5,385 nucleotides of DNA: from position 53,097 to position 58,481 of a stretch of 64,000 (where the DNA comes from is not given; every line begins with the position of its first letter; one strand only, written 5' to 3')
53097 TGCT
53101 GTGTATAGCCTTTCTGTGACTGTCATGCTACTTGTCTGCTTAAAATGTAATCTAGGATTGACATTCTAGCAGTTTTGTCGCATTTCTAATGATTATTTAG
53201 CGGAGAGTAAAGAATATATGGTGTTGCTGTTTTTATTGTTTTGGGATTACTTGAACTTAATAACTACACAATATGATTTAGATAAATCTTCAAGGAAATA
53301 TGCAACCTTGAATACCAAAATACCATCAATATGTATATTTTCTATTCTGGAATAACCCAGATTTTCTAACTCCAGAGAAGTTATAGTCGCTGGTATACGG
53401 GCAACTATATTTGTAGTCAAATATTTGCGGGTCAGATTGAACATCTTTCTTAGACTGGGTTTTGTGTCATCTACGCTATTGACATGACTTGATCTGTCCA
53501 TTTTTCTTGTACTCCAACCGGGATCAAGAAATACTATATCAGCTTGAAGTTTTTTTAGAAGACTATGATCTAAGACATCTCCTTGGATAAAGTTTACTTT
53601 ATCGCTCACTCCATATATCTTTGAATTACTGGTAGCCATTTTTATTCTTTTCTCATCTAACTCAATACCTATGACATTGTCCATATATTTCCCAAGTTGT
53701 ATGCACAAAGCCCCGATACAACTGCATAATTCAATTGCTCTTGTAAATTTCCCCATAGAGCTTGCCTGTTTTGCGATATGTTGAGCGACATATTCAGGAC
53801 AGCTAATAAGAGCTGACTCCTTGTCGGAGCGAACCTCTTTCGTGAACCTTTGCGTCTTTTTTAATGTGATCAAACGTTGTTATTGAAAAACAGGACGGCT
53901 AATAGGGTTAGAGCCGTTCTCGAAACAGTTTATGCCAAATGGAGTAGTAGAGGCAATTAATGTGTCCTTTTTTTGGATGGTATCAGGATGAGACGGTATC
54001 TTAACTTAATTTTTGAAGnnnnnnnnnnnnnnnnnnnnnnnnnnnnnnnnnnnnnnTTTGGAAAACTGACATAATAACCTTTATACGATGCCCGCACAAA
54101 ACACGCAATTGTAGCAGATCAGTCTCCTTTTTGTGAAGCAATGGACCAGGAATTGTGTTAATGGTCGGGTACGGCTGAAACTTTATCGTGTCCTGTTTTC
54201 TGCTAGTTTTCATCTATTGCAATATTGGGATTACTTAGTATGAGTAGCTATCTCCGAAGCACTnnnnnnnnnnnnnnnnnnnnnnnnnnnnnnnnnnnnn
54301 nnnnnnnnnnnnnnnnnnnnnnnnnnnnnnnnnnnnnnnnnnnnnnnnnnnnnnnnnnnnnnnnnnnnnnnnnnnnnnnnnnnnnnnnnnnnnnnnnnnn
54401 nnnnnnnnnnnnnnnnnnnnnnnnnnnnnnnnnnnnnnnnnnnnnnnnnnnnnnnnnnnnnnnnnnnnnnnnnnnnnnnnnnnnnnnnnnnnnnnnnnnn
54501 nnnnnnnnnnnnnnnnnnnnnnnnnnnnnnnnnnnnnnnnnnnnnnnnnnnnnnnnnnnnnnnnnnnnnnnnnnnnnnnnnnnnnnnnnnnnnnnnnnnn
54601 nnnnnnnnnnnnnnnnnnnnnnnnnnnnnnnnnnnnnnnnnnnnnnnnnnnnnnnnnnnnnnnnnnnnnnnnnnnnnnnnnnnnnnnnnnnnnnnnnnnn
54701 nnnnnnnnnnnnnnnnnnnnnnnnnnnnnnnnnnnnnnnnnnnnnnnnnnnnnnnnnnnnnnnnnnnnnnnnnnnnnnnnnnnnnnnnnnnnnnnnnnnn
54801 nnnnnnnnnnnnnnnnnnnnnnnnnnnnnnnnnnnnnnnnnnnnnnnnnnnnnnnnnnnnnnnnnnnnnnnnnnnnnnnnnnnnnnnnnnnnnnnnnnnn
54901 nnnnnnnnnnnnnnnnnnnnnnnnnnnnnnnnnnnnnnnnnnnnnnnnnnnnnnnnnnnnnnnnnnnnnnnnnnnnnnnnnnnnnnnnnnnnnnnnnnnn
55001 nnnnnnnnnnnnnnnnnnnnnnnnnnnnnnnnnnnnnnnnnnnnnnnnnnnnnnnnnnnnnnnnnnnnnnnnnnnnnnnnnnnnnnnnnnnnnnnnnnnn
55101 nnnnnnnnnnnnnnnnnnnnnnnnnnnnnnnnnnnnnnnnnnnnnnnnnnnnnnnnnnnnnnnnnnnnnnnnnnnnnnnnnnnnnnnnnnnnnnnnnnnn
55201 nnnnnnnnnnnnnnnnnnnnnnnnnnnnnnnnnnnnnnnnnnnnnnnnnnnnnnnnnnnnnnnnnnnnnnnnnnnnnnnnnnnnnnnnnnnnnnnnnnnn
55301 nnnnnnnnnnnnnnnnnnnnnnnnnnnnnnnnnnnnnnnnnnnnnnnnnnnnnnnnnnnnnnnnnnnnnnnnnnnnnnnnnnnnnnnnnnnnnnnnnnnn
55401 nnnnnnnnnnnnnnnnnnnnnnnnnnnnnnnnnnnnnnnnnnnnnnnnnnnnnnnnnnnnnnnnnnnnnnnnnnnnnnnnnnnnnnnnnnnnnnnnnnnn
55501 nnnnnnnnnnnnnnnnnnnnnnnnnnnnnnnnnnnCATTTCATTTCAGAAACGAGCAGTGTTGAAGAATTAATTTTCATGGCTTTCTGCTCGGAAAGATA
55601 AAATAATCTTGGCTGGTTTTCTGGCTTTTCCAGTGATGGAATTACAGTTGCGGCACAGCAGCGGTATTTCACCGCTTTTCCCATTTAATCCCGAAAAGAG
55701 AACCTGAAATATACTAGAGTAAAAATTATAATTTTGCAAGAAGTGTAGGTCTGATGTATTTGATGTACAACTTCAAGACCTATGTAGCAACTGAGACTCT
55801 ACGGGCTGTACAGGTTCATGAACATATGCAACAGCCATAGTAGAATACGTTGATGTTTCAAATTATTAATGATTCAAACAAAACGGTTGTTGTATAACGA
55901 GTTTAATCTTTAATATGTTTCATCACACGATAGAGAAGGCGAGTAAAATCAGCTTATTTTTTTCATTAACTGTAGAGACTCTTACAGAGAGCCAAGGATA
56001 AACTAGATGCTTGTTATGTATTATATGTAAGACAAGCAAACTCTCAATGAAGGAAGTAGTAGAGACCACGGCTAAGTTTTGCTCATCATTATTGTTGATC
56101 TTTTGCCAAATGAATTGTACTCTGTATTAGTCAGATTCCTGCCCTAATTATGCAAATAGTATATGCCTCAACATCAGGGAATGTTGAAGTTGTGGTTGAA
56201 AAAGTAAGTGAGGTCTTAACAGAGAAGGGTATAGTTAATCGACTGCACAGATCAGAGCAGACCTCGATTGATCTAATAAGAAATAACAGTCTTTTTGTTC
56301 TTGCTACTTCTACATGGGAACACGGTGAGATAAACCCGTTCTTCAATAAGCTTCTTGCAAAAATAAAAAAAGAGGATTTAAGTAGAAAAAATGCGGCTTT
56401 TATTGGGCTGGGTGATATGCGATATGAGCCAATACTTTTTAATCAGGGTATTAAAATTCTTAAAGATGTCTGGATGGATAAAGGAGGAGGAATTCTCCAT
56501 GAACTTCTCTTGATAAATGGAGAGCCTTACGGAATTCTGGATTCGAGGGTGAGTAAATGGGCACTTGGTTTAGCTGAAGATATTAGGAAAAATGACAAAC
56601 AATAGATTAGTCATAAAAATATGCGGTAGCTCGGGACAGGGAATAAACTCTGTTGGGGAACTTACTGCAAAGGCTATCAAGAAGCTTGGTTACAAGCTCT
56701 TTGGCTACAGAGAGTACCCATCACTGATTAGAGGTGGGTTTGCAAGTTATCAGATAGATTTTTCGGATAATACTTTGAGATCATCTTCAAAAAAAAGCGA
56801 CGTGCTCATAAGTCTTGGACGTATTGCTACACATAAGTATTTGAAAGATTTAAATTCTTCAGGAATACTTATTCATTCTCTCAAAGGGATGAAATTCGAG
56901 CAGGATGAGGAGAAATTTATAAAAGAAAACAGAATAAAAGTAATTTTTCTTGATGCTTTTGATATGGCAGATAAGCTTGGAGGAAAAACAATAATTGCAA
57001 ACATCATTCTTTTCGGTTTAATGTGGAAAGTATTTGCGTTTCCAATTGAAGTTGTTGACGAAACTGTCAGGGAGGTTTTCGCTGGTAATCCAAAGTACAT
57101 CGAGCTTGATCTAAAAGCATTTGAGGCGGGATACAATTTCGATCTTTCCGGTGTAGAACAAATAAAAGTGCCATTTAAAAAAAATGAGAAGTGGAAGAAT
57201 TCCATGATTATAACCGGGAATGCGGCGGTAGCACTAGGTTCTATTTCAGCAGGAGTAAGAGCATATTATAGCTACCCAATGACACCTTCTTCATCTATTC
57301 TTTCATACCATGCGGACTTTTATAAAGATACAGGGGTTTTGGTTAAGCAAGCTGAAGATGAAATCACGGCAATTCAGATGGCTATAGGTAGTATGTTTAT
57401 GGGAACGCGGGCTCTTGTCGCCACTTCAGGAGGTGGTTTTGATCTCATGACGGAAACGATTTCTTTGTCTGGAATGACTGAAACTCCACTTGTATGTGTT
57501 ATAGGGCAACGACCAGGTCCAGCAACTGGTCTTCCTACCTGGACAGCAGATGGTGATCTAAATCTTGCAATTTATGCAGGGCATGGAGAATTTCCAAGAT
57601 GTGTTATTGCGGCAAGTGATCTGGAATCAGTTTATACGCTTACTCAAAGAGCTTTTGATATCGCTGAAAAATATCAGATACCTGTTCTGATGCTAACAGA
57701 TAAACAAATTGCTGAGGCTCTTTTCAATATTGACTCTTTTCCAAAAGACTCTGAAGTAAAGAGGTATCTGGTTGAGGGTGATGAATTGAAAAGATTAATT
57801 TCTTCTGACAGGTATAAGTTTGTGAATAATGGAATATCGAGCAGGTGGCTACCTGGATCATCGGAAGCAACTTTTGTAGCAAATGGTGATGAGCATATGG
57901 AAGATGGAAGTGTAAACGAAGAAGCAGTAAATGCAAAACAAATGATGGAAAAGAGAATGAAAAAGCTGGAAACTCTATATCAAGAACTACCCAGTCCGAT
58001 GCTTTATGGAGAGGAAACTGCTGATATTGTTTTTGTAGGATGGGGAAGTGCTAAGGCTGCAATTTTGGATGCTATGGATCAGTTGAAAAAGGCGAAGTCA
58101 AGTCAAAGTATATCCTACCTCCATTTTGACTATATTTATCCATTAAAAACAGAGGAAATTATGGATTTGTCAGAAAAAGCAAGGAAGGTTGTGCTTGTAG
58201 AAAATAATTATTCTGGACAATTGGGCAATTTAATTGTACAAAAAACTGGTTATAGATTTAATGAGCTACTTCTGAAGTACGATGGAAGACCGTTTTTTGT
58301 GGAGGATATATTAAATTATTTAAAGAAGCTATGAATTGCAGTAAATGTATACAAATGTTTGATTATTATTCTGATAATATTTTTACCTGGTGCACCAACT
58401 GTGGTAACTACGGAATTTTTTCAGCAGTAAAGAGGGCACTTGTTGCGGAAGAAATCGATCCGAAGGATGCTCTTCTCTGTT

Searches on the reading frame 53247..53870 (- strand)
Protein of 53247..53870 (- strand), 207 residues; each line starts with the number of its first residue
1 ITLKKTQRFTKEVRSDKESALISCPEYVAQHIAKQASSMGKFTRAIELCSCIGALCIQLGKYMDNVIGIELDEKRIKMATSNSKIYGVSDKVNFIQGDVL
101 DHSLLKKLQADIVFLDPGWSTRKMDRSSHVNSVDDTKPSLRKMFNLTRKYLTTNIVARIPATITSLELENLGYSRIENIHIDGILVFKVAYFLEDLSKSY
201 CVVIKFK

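Call 42: search_protein_families(library=pfam, proteins=[window:53247-53870:-], max_evalue=0.01)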
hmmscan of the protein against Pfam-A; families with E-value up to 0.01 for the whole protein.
window:53247-53870:- (207 aa): 8 families
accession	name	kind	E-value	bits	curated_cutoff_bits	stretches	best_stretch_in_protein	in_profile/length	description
PF09445.16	Methyltransf_15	-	1.1e-14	54.8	22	1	44-171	3-133/165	RNA cap guanine-N2 methyltransferase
PF13847.12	Methyltransf_31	-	9e-07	29.1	27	1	44-149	6-103/145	Methyltransferase domain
PF03602.21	Cons_hypoth95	-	0.00024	21.2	24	1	40-124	40-128/182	Conserved hypothetical protein 95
PF13649.12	Methyltransf_25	-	0.00033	21.7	27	1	47-115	3-70/97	Methyltransferase domain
PF08241.18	Methyltransf_11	-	0.00044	21.3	21.2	1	50-115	5-66/95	Methyltransferase domain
PF01170.24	UPF0020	-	0.00045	20.4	22.3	1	65-123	78-135/197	RMKL-like, methyltransferase domain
PF00398.26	RrnaAD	-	0.00071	19.2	24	1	28-156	18-116/263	Ribosomal RNA adenine dimethylase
PF02475.24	TRM5-TYW2_MTfase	-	0.002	18.5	28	1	44-115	39-110/164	TRM5/TYW2 methyltransferase domain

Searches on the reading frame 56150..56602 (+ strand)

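Call 42: search_protein_families(library=pfam, proteins=[window:56150-56602:+], max_evalue=0.01)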
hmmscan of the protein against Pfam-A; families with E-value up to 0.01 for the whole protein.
window:56150-56602:+ (151 aa): 3 families
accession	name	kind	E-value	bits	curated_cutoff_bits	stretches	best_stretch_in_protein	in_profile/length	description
PF00258.30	Flavodoxin_1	-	1.3e-16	61.5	25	1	3-137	1-143/143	Flavodoxin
PF12724.12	Flavodoxin_5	-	0.0057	17.4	27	1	3-86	2-82/145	Flavodoxin domain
PF07972.16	Flavodoxin_NdrI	-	0.0092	16.6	27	0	3-90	1-81/120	NrdI Flavodoxin like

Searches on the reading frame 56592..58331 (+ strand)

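Call 9: search_protein_families(library=pfam, proteins=[window:56592-58331:+], max_evalue=0.001)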
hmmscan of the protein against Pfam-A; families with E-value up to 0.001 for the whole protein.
window:56592-58331:+ (580 aa): 3 families
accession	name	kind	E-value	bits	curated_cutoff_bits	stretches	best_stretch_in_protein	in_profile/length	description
PF01855.24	POR_N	-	2.9e-47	161.8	27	1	216-445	2-221/231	Pyruvate flavodoxin/ferredoxin oxidoreductase, thiamine diP-bdg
PF01558.24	POR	-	5.5e-30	105.2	27.4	1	15-182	2-173/173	Pyruvate ferredoxin/flavodoxin oxidoreductase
PF17147.9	PFOR_II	-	5.5e-05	23.9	27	1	477-551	1-77/102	Pyruvate:ferredoxin oxidoreductase core domain II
